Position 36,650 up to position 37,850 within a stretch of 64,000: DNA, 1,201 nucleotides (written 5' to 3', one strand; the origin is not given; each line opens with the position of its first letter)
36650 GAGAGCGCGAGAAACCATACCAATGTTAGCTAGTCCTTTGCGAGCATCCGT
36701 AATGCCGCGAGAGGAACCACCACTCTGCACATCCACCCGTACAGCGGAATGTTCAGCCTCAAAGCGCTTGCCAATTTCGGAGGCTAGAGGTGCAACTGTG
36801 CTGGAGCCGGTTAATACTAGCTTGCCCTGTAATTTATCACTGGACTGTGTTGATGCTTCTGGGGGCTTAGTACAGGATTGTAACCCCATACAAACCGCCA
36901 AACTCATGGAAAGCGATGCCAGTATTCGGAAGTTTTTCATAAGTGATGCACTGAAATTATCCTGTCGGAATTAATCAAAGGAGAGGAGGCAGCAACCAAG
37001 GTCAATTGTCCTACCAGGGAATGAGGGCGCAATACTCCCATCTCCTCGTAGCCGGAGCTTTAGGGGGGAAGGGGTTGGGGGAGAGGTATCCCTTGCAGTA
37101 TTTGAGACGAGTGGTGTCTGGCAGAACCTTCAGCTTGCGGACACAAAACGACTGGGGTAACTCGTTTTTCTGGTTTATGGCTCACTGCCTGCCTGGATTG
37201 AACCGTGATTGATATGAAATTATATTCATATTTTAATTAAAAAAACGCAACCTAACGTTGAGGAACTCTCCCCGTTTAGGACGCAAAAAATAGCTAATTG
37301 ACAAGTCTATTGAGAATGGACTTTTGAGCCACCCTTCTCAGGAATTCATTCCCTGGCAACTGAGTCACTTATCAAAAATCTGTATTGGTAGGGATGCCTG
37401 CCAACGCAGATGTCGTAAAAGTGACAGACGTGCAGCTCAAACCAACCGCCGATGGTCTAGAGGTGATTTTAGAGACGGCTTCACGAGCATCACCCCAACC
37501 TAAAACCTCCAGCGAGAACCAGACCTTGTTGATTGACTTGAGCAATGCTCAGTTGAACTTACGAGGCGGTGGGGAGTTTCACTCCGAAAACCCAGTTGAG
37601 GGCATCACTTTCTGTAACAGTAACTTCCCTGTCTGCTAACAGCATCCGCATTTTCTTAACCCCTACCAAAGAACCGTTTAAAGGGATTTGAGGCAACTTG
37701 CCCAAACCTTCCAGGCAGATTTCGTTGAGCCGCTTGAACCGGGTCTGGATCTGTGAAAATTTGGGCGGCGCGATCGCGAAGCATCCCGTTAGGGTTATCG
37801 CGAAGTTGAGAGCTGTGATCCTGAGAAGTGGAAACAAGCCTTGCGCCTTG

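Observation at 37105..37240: Copied arsR operator with palindrome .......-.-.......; second copy at 57012-57140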

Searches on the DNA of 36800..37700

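Call 50: search_rna_families(source=window, start=36800, end=37700, threshold=evalue, max_evalue=1)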
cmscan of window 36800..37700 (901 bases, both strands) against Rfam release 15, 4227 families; matches with E-value up to 1: 0.
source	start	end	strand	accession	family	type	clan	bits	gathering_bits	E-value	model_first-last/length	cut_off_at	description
